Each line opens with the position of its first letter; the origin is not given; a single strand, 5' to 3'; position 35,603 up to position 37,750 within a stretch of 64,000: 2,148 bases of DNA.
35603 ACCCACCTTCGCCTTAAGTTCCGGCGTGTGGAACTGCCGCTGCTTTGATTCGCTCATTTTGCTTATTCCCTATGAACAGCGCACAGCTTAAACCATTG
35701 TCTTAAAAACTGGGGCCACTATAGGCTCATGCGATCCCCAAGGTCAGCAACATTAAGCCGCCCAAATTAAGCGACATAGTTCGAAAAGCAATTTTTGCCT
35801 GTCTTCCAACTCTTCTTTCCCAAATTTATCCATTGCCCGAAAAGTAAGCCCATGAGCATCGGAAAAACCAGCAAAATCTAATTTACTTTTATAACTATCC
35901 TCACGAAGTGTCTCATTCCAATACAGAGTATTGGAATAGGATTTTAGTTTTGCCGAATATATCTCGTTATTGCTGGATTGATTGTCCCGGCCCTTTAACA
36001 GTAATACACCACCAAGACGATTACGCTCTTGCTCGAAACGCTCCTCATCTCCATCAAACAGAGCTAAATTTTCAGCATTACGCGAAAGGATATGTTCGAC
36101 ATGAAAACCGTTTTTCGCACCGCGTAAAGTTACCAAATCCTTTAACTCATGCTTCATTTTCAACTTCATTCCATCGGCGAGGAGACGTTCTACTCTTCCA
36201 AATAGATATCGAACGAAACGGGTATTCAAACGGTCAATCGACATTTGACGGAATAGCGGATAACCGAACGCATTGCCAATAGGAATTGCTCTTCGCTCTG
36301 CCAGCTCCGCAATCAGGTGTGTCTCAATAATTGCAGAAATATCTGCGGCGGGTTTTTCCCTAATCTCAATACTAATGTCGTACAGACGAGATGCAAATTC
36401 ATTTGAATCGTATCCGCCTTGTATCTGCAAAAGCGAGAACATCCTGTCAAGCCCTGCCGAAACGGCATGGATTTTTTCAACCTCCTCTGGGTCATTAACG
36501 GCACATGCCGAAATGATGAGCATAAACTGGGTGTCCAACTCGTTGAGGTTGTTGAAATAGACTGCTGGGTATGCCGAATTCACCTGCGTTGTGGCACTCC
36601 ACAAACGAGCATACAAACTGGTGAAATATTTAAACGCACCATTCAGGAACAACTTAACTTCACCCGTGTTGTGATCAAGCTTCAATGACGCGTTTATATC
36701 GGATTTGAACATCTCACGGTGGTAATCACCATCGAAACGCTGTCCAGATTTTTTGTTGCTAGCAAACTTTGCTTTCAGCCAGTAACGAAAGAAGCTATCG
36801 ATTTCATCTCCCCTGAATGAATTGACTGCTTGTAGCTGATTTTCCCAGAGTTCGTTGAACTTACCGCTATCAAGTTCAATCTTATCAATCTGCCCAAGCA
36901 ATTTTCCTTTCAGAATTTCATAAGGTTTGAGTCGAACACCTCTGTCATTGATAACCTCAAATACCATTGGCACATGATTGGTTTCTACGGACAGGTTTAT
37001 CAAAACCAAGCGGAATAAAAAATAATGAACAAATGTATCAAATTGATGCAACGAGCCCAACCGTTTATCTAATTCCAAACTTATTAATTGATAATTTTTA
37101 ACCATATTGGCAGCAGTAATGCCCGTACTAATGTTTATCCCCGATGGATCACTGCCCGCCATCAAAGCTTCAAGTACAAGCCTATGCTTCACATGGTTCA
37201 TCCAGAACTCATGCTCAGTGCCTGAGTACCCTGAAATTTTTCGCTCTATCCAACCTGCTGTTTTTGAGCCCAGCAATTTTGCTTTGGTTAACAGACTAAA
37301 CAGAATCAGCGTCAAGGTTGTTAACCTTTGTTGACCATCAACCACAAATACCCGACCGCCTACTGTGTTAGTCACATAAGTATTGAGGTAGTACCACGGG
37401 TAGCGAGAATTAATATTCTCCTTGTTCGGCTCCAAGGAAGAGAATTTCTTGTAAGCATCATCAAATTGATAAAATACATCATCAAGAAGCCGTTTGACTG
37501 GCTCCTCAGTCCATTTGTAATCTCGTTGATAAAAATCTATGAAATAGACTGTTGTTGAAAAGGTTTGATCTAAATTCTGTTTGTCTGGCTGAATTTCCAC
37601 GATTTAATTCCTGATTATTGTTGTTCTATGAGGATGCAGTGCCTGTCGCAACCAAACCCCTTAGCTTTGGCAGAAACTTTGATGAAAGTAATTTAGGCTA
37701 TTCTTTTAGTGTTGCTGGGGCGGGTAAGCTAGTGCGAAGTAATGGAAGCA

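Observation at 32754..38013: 5.2-kb low-GC genomic island in the tRNA-Val 3' end (45-nt direct repeats) carrying a GmrSD-like type IV restriction enzyme, IS3 and a PIN/UPF0175 TA pair, with no integrase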

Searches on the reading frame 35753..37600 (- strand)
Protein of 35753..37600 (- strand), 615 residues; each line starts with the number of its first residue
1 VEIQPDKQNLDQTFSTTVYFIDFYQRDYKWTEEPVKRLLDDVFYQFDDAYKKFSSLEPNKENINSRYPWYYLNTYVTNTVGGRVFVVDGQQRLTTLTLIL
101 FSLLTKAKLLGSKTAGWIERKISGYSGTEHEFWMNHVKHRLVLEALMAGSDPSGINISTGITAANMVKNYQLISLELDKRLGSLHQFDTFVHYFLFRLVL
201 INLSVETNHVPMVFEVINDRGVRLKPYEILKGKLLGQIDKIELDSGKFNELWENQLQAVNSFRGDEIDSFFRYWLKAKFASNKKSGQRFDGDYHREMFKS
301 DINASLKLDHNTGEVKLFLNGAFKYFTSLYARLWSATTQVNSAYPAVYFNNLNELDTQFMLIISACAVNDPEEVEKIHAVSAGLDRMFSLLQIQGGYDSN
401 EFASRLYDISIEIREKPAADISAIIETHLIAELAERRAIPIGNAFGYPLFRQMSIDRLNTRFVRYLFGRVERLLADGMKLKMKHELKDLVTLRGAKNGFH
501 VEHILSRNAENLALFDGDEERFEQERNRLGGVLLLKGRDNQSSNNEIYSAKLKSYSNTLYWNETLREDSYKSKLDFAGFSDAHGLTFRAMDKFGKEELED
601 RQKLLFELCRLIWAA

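Call 8: search_protein_families(library=pfam, proteins=[window:35753-37600:-], max_evalue=0.01)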
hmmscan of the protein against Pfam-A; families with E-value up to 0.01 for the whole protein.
window:35753-37600:- (615 aa): 2 families
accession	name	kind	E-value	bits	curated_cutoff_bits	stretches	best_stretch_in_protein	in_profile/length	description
PF03235.19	GmrSD_N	-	3e-22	80.2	33.2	1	16-234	11-198/199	GmrSD restriction endonuclease, N-terminal domain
PF07510.16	GmrSD_C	-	2.1e-09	37.8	23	1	453-607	14-137/138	GmrSD restriction endonucleases, C-terminal domain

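Call 9: search_protein_families(library=padloc, proteins=[window:35753-37600:-], max_evalue=0.01)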
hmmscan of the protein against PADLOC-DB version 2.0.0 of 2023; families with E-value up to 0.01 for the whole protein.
window:35753-37600:- (615 aa): 29 families (the best 25 are shown)
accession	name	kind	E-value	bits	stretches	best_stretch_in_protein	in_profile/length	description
PDLC04154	HEC-06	-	1.1e-23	81.7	2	170-560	172-532/569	-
PDLC04155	HEC-06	-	1.9e-22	77.5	1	3-558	5-524/562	-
PDLC02695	Orf5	-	3.5e-22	76.5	2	184-558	202-567/601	Orf5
PDLC04157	HEC-06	-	4e-22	76.5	1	3-557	7-520/558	-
PDLC02701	Orf5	-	1.1e-21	75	3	1-106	1-101/596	Orf5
PDLC02687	Orf5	-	2.7e-20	70.6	2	178-559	177-525/543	Orf5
PDLC02693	Orf5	-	7.2e-18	62.9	1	18-449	8-413/543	Orf5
PDLC02691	Orf5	-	2.4e-16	57.4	2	171-275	186-290/579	Orf5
PDLC02686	Orf5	-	5e-16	56.3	1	3-258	3-260/566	Orf5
PDLC02700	Orf5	-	1.2e-15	55.3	1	19-557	12-520/555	Orf5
PDLC02786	SspE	-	2.8e-14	50.4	1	16-139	21-142/766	SspE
PDLC02792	SspE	-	5.6e-11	39.5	1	19-114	24-121/771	SspE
PDLC02694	Orf5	-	1.8e-10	38.1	2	18-100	17-98/574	Orf5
PDLC02688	Orf5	-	9.4e-09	32.4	1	17-284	8-278/554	Orf5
PDLC02690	Orf5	-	5.5e-08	30.1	1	17-283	8-256/531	Orf5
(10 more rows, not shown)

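Call 12: find_encoding_contigs(protein=window:35753-37600:-, flank=10000, max_places=10)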
Protein window:35753-37600:- (615 aa): 1 contig read that carries it; 1 place shown.
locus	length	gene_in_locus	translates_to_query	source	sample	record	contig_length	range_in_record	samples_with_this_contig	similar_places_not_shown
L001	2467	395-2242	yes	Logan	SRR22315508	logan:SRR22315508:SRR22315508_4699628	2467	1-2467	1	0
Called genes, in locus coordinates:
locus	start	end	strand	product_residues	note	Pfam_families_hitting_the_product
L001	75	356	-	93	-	-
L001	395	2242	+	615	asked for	PF03235:GmrSD_N, PF07510:GmrSD_C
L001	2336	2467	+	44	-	?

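Call 40: find_related_loci(query=window:35753-37600:-, collection=metagenome_contigs, flank=10000)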
Query window:35753-37600:- (615 aa) in metagenome_contigs; peptide patterns used: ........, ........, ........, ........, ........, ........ (x = any residue, [..] = any of these).
250 stretches matched a pattern; 56 encode a relative of the query (tblastn E <= 1e-3); 55 distinct loci.
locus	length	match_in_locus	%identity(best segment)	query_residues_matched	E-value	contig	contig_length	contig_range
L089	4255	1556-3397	78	1-614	0e+0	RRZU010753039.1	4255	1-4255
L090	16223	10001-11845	78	1-615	0e+0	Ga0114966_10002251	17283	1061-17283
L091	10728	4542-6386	78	1-615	0e+0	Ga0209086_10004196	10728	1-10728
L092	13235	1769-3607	75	1-613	0e+0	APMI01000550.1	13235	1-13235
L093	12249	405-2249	75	1-615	0e+0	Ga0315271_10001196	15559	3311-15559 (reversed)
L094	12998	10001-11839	76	1-613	0e+0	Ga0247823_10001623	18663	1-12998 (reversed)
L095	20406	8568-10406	73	1-613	0e+0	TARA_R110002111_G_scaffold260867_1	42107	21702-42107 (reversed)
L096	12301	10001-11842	74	1-614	0e+0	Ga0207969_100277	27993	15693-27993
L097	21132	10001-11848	75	1-614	0e+0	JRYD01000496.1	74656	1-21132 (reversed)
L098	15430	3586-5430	73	1-615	0e+0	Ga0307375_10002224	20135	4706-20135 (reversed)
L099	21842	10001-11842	72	1-614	0e+0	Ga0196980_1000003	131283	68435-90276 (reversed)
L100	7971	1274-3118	73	1-615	0e+0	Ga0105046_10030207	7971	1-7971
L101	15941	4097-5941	73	1-615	0e+0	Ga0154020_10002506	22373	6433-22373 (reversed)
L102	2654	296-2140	73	1-615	0e+0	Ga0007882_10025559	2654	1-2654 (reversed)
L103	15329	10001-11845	71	1-615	0e+0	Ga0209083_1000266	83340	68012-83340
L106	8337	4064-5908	73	1-615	0e+0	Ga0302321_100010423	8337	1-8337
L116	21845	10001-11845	82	1-615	0e+0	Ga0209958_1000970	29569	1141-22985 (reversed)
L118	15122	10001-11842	61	1-613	0e+0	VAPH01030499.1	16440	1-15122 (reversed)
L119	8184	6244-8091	61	1-615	0e+0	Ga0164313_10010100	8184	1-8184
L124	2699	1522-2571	89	1-350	0e+0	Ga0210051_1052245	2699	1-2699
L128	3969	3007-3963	83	1-319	3e-175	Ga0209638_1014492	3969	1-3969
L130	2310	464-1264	84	349-615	3e-159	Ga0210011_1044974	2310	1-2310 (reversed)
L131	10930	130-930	84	349-615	8e-149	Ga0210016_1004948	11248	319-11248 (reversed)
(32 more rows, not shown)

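Call 48: search_protein_families(library=pfam, proteins=[L119:4987-6225:+, L106:22-1503:+, L097:11877-14906:+, L118:5606-7378:+, L119:148-1731:+, L118:13642-14928:-, L090:6490-9156:+, L090:12283-16179:-], max_evalue=0.0001)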
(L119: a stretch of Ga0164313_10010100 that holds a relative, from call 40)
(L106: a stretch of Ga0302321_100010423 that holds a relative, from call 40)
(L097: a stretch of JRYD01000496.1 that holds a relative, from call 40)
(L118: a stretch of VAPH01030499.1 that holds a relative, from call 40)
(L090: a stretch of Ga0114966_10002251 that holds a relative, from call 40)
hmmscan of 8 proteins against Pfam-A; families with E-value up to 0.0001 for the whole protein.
L119:4987-6225:+ (412 aa): 1 family
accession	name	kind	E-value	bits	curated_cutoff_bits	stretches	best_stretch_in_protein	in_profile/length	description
PF01420.25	Methylase_S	-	2.2e-28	100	22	2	219-394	4-167/168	Type I restriction modification DNA specificity domain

L106:22-1503:+ (493 aa): 1 family
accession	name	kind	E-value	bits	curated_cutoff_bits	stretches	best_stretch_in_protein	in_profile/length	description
PF02384.22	N6_Mtase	-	2.4e-59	201.7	20.4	1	65-364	5-279/311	N-6 DNA Methylase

L097:11877-14906:+ (1009 aa): 4 families
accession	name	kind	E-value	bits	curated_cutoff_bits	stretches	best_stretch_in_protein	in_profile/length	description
PF18766.7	SWI2_SNF2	-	1.7e-26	93.7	26.7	1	286-528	1-198/221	SWI2/SNF2 ATPase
PF04851.21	ResIII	-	3.6e-15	56.7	22.5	1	283-441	4-149/164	Type III restriction enzyme, res subunit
PF04313.20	HSDR_N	-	1.9e-13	51.2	25.1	1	118-212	109-196/198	Type I restriction enzyme R protein N terminus (HSDR_N)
PF22679.2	T1R_D3-like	-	3.3e-11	44.3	27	1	647-712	87-156/158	Type I restriction enzyme subunit R domain 3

L118:5606-7378:+ (590 aa): 5 families
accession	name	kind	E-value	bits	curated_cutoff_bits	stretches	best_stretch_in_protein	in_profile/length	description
PF13304.12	AAA_21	-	4.6e-10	40.5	27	1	23-322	2-298/304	AAA domain, putative AbiEii toxin, Type IV TA system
PF02463.25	SMC_N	-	2.6e-08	34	40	1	13-323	16-198/220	RecF/RecN/SMC N terminal domain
PF13175.12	AAA_15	-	4e-07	30.4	32.1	1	15-322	17-369/374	AAA ATPase domain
PF00005.33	ABC_tran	-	2.1e-05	25.6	25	0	16-42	7-33/137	ABC transporter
PF13401.12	AAA_22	-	3.3e-05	24.6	27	0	21-80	6-64/130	AAA domain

L119:148-1731:+ (527 aa): 4 families
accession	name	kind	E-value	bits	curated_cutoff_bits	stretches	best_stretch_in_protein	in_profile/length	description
PF08463.15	EcoEI_R_C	-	1.8e-22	80.6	24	1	363-524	1-163/163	EcoEI R protein C-terminal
PF04851.21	ResIII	-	1.9e-16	60.8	22.5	1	4-73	99-164/164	Type III restriction enzyme, res subunit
PF18766.7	SWI2_SNF2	-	1.2e-09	38.6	26.7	1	35-104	121-188/221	SWI2/SNF2 ATPase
PF00271.37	Helicase_C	-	2.2e-07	31.5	23.5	1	155-263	9-108/110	Helicase conserved C-terminal domain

L118:13642-14928:- (428 aa): 3 families
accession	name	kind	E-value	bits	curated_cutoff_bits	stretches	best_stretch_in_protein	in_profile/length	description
PF22022.2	Phage_int_M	-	1.4e-36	125.1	27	1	122-217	1-96/96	Phage integrase central domain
PF13356.12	Arm-DNA-bind_3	-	3.4e-27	94.8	27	1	25-110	1-83/83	Arm DNA-binding domain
PF00589.27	Phage_integrase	-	4.4e-16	59.6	27.1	1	231-386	3-160/172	Phage integrase family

L090:6490-9156:+ (888 aa): 2 families
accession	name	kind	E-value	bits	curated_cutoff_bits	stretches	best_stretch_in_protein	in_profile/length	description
PF00330.25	Aconitase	-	9.9e-167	556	28.7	1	70-557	4-463/463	Aconitase family (aconitate hydratase)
PF00694.25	Aconitase_C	-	6.5e-42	143.4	22.8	1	687-813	3-129/131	Aconitase C-terminal domain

L090:12283-16179:- (1298 aa): 4 families
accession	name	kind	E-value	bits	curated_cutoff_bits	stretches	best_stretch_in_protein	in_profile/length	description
PF13514.12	AAA_27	-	7.4e-40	137.2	22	1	1-204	1-205/206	AAA domain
PF13476.12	AAA_23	-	2.4e-12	48.4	27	1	5-177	1-130/201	AAA domain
PF02463.25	SMC_N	-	4.6e-08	33.2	40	1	175-1286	107-208/220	RecF/RecN/SMC N terminal domain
PF13175.12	AAA_15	-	7.5e-06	26.2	32.1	1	1-48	1-47/374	AAA ATPase domain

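Call 63: search_protein_families(library=ncbifam, proteins=[window:35753-37600:-], max_evalue=0.01)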
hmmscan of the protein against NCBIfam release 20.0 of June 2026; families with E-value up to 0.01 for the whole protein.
window:35753-37600:- (615 aa): 0 families

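Call 64: search_solved_structures(query=window:35753-37600:-, max_evalue=0.1, show_alignments=2)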
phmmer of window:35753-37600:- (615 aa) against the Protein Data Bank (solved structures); distinct sequences matched with E-value up to 0.1: 5.
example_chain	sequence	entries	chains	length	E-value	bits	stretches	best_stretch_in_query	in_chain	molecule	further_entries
9jfl_B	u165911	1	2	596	9.3e-06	27.7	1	1-104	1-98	DUF262 domain-containing protein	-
20yv_A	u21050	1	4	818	0.0042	18.9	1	20-105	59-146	DUF262 domain-containing protein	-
6jiv_D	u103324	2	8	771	0.0046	18.8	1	19-103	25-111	SspE protein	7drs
20yw_A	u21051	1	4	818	0.025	16.3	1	20-105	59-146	DUF262 domain-containing protein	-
7drr_D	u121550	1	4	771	0.031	16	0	19-103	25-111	SspE protein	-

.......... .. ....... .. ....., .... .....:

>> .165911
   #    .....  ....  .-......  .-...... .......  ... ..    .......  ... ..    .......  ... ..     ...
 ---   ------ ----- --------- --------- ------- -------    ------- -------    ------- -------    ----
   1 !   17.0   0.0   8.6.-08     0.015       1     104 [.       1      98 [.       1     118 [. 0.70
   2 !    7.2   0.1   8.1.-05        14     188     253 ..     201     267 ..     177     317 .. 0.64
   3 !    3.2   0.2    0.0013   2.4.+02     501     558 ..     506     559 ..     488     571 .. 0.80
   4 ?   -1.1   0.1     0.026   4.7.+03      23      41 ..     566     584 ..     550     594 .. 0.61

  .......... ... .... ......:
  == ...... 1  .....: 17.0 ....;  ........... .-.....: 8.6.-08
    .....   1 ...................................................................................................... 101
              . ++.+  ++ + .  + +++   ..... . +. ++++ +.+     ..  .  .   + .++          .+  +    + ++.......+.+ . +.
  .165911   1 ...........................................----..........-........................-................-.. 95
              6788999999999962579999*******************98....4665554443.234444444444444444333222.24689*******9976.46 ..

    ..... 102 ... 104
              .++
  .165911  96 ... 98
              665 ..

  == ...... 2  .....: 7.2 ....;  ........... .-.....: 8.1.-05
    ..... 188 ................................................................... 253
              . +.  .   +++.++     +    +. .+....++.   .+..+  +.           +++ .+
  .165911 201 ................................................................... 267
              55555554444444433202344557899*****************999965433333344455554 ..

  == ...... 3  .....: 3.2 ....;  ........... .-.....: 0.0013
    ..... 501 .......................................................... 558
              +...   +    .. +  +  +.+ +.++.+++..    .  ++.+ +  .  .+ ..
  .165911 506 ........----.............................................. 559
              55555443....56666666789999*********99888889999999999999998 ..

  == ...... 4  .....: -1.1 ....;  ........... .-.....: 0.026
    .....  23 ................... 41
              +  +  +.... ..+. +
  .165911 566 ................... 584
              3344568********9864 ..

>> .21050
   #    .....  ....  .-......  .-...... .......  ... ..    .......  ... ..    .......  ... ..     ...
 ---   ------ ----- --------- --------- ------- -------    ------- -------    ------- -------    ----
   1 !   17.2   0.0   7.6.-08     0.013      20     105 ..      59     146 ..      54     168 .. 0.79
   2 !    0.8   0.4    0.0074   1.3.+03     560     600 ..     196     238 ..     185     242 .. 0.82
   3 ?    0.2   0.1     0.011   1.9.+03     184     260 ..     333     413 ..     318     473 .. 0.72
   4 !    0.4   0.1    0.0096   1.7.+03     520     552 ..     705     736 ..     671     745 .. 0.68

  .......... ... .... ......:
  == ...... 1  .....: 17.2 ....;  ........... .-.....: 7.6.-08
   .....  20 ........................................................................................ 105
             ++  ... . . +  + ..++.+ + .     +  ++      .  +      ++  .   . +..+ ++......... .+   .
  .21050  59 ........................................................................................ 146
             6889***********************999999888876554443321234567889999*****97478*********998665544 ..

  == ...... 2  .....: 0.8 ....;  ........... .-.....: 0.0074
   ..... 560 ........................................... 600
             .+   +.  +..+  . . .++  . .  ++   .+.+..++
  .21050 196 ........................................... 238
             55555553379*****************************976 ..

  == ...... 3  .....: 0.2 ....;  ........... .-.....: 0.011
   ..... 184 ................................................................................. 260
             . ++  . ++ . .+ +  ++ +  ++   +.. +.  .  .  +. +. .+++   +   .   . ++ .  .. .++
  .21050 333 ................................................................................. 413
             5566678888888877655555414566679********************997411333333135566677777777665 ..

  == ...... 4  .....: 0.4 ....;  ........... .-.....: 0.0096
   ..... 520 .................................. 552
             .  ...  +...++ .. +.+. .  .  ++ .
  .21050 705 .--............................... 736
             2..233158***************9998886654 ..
